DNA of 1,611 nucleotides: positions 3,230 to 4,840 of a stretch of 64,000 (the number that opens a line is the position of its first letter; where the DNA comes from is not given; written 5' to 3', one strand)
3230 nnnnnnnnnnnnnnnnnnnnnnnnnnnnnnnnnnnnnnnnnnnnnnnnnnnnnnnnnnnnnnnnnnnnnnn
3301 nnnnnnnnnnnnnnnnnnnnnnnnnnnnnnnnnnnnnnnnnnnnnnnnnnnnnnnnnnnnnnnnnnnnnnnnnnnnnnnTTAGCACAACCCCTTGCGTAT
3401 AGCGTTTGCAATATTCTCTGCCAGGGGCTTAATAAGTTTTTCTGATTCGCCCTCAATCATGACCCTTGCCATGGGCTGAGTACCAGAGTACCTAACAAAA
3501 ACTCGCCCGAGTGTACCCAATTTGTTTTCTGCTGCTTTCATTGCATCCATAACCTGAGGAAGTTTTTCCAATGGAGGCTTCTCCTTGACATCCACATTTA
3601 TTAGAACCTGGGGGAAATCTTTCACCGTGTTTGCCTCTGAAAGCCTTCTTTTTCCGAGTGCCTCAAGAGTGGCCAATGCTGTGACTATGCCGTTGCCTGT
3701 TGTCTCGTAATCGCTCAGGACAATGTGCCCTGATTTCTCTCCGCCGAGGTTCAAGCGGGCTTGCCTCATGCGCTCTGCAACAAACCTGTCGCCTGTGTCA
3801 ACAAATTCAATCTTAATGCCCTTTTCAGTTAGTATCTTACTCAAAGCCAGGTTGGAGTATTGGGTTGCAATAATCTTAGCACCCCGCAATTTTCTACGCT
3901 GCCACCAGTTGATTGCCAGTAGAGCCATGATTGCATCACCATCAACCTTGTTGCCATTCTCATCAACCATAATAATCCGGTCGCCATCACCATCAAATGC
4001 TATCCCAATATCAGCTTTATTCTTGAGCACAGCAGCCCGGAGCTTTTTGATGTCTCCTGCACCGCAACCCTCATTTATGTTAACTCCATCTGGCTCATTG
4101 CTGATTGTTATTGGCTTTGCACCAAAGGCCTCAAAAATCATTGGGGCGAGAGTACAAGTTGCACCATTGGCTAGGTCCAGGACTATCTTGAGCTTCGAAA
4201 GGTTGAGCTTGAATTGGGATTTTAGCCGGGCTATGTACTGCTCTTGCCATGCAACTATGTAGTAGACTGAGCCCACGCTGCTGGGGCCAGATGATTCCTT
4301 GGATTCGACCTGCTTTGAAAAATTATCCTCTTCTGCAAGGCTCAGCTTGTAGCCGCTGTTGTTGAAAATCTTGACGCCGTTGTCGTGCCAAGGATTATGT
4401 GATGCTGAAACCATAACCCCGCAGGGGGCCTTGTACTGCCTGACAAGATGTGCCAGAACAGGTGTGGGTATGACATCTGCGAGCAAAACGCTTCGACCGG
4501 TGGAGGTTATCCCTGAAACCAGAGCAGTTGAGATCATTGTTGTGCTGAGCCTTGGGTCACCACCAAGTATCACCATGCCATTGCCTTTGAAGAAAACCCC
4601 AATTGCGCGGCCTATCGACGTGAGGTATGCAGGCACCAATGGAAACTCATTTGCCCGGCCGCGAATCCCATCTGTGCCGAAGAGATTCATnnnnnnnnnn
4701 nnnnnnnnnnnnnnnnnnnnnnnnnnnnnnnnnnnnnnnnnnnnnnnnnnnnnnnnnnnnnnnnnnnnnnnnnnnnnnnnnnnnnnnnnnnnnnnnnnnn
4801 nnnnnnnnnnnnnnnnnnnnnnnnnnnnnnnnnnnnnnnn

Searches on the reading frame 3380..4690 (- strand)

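Call 30: search_protein_families(library=pfam, proteins=[window:3380-4690:-], max_evalue=0.00001)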
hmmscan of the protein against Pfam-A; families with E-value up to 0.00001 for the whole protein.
window:3380-4690:- (436 aa): 4 families
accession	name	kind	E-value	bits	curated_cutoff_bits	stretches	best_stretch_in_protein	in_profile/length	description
PF02878.22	PGM_PMM_I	-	9.9e-36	122.9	22.5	1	2-132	2-135/138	Phosphoglucomutase/phosphomannomutase, alpha/beta/alpha domain I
PF02880.22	PGM_PMM_III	-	9.1e-26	90.7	20.7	1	250-355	1-107/115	Phosphoglucomutase/phosphomannomutase, alpha/beta/alpha domain III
PF02879.22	PGM_PMM_II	-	5.3e-18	65.9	29.3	1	150-246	1-103/103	Phosphoglucomutase/phosphomannomutase, alpha/beta/alpha domain II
PF00408.26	PGM_PMM_IV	-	1.9e-16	60.3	23.1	1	363-429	1-67/68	Phosphoglucomutase/phosphomannomutase, C-terminal domain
